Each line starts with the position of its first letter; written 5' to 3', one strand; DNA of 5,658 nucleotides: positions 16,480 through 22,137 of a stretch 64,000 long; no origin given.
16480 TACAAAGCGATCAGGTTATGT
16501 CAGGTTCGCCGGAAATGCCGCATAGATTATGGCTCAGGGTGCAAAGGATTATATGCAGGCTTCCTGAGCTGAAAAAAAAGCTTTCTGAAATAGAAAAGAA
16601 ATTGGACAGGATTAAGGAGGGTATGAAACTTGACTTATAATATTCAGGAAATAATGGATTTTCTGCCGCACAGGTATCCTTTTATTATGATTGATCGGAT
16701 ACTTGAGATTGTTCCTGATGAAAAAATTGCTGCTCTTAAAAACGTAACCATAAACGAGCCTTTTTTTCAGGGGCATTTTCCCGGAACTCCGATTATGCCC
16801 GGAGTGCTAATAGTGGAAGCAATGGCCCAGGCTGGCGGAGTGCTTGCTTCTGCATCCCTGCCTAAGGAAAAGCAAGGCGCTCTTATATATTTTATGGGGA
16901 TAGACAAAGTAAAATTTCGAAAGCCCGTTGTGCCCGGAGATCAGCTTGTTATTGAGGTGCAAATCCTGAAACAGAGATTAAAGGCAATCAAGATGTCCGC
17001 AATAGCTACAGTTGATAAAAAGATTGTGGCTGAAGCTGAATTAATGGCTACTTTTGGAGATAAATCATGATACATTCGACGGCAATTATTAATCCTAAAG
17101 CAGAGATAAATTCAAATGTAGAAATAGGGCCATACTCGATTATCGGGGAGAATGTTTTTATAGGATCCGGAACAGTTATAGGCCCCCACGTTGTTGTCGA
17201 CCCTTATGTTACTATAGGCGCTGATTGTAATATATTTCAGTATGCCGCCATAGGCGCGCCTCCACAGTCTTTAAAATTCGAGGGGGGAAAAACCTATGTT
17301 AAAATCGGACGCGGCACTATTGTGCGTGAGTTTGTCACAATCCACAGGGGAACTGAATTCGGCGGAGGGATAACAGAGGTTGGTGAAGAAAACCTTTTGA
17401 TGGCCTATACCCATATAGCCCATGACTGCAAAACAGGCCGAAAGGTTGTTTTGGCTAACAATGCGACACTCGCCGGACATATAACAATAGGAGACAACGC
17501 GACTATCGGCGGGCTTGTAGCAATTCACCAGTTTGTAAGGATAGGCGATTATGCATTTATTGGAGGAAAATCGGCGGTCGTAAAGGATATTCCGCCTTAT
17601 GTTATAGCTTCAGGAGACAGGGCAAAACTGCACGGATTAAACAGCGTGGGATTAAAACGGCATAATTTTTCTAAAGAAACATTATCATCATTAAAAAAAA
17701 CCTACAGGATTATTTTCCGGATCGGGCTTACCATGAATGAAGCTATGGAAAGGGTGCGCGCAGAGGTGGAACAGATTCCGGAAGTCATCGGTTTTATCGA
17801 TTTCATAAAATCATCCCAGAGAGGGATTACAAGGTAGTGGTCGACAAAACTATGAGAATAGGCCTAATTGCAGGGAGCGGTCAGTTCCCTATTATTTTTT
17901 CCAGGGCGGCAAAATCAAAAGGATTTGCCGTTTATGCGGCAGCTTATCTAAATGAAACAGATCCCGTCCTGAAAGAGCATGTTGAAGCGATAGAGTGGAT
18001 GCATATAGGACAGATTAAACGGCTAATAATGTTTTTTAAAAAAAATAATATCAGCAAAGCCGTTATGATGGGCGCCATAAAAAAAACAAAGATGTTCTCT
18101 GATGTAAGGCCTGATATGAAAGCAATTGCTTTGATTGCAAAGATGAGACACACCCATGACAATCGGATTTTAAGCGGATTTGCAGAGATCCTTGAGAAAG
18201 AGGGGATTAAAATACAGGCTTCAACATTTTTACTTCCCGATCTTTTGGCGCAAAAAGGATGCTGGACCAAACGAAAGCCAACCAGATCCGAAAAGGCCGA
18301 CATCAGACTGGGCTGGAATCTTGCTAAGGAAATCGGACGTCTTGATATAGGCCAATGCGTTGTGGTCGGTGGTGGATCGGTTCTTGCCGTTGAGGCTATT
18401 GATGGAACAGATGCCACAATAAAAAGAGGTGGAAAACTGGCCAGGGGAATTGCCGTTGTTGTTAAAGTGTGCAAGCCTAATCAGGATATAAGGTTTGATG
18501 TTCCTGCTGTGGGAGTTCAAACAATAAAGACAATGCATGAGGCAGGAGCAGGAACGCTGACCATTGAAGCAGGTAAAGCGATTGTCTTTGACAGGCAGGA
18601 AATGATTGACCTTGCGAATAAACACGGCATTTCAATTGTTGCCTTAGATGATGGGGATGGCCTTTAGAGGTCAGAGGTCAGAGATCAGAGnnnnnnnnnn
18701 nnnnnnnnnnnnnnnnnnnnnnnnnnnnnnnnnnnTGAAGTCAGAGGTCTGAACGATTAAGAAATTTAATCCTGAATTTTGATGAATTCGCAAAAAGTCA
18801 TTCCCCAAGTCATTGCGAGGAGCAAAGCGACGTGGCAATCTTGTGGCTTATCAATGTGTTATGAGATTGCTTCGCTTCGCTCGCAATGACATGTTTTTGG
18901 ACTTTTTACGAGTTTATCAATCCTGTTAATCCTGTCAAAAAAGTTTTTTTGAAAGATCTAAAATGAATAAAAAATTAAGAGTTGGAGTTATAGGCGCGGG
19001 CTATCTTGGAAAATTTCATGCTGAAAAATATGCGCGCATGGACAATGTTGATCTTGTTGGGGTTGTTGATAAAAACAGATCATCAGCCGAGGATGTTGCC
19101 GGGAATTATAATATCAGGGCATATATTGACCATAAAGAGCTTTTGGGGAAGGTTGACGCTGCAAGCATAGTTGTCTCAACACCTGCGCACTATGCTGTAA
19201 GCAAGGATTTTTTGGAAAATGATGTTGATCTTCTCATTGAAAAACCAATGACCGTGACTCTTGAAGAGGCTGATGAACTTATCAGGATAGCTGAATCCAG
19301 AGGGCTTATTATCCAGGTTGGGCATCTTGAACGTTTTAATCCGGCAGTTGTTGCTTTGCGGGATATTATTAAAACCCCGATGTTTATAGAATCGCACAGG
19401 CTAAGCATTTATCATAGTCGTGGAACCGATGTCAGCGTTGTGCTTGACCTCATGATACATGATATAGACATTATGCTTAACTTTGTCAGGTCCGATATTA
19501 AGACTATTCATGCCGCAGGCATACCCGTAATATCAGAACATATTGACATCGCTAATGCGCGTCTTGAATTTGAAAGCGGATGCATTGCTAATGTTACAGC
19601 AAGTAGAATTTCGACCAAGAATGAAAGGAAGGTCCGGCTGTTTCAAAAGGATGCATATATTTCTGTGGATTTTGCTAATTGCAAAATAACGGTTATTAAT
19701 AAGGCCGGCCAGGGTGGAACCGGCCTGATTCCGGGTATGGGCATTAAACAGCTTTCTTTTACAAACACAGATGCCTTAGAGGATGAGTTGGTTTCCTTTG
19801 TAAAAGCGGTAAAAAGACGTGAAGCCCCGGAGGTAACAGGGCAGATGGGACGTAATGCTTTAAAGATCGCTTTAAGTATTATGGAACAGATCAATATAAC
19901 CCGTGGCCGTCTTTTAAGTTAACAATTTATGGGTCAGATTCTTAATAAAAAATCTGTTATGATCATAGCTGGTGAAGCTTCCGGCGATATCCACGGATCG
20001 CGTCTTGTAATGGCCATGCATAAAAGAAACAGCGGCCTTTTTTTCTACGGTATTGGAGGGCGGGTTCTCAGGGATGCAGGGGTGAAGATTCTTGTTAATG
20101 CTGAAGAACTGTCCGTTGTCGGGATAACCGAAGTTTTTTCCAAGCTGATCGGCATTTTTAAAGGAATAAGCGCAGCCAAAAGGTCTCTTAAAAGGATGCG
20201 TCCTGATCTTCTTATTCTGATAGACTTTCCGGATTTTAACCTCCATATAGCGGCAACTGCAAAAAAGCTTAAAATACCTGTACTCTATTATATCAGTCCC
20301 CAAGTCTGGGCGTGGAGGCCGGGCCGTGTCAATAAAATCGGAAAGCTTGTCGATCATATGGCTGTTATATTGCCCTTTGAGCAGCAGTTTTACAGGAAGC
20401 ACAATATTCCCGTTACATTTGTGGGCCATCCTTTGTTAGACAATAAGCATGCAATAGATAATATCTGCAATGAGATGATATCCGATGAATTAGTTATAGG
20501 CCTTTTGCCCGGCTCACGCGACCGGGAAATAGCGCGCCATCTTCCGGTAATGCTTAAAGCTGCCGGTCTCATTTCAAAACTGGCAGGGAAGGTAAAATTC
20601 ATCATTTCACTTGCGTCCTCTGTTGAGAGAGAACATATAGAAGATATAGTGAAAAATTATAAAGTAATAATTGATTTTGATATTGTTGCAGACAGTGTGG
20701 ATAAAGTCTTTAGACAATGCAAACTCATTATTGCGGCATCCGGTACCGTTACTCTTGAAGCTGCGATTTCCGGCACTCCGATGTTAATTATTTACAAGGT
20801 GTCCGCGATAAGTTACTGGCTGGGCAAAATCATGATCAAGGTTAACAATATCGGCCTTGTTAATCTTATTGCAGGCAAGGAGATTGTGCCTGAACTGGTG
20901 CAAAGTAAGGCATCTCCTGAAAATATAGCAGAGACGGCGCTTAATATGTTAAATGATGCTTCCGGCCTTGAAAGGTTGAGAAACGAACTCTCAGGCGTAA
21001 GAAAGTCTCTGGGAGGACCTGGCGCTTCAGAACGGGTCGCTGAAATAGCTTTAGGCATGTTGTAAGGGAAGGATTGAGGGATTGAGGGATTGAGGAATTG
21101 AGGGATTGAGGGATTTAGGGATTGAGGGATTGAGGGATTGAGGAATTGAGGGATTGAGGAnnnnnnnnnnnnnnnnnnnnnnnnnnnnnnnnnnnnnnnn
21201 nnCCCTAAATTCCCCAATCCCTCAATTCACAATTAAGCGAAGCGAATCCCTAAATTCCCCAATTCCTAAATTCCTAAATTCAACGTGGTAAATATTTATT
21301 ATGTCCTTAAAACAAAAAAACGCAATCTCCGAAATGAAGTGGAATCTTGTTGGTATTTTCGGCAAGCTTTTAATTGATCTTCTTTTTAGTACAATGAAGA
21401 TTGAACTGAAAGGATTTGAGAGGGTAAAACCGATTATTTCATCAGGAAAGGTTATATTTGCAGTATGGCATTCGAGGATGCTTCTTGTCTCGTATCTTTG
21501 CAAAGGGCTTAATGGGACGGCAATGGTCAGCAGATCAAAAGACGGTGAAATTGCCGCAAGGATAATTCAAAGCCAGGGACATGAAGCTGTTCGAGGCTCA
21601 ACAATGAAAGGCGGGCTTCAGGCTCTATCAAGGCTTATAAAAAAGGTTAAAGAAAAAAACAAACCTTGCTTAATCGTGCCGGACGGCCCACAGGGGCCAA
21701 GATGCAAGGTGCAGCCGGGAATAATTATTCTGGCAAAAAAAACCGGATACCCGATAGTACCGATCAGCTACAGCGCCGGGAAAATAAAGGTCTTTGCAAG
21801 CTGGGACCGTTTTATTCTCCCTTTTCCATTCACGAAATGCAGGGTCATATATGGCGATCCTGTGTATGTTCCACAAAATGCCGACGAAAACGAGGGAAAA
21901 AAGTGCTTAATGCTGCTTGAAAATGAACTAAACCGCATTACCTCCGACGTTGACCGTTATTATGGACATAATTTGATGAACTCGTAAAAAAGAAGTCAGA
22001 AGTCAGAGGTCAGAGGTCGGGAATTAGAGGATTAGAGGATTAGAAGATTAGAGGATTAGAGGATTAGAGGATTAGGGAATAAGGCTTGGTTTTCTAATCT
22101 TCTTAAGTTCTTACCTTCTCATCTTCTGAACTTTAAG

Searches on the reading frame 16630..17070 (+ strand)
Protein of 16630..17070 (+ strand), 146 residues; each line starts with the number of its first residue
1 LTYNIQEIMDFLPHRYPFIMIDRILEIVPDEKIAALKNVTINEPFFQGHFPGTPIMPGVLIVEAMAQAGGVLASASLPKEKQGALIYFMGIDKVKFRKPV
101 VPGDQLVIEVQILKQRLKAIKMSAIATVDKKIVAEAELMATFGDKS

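Call 40: search_protein_families(library=pfam, proteins=[window:16630-17070:+], max_evalue=0.00001)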
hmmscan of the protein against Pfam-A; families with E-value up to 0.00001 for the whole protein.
window:16630-17070:+ (146 aa): 1 family
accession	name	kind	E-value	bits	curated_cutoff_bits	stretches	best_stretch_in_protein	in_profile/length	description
PF07977.19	FabA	-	1.9e-41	141.3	23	1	12-137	1-138/138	FabA-like domain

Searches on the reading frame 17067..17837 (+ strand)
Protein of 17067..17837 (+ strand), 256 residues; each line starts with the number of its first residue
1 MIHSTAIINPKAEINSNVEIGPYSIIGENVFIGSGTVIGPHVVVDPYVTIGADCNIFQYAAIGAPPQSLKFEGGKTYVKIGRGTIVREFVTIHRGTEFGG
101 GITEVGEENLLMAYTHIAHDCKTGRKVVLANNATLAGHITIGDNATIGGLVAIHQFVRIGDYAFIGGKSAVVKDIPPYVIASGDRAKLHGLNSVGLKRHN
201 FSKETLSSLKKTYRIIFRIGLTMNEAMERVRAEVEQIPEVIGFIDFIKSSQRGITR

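Call 40: search_protein_families(library=pfam, proteins=[window:17067-17837:+], max_evalue=0.00001)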
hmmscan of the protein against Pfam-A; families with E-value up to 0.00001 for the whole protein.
window:17067-17837:+ (256 aa): 4 families
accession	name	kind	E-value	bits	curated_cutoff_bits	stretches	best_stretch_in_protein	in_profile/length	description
PF13720.11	Acetyltransf_11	-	8.1e-30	103.5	24.5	1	174-254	1-81/82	Udp N-acetylglucosamine O-acyltransferase; Domain 2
PF00132.30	Hexapep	-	3.3e-26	90.3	27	2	24-56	2-34/36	Bacterial transferase hexapeptide (six repeats)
PF25084.1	LbH_EIF2B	-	1.3e-08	35.3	54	0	6-56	22-70/105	EIF2B subunit epsilon LbH domain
PF14602.12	Hexapep_2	-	1.1e-06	28.6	27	0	25-39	3-17/34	Hexapeptide repeat of succinyl-transferase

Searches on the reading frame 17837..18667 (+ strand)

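Call 40: search_protein_families(library=pfam, proteins=[window:17837-18667:+], max_evalue=0.00001)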
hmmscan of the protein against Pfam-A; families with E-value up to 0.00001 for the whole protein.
window:17837-18667:+ (276 aa): 2 families
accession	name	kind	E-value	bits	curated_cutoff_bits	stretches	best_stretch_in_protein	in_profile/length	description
PF06230.17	LpxI_C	-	4.5e-52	175.8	25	1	140-268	2-131/131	LpxI C-terminal domain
PF17930.7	LpxI_N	-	8.7e-38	129.6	25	1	7-136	1-129/129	LpxI N-terminal domain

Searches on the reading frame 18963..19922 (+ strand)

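Call 40: search_protein_families(library=pfam, proteins=[window:18963-19922:+], max_evalue=0.00001)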
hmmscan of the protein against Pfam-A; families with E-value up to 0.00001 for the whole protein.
window:18963-19922:+ (319 aa): 2 families
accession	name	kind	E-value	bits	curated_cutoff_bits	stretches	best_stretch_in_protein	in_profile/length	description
PF01408.29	GFO_IDH_MocA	-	2.3e-30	106.2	24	1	5-121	1-120/120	Oxidoreductase family, NAD-binding Rossmann fold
PF22725.1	GFO_IDH_MocA_C3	-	8.8e-09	35.9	27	1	153-226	39-116/124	GFO/IDH/MocA C-terminal domain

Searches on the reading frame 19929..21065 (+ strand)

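Call 40: search_protein_families(library=pfam, proteins=[window:19929-21065:+], max_evalue=0.00001)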
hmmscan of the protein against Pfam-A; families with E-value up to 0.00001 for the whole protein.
window:19929-21065:+ (378 aa): 1 family
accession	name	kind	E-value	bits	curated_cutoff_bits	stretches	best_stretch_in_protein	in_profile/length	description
PF02684.21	LpxB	-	6.6e-100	335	22.6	1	10-345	1-343/374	Lipid-A-disaccharide synthetase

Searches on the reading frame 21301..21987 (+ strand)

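Call 40: search_protein_families(library=pfam, proteins=[window:21301-21987:+], max_evalue=0.00001)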
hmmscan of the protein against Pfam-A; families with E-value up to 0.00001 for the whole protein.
window:21301-21987:+ (228 aa): 1 family
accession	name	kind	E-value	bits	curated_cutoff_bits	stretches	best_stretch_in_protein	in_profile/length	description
PF04028.18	DUF374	-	1.7e-21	76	26.8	1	67-134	3-69/69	Domain of unknown function (DUF374)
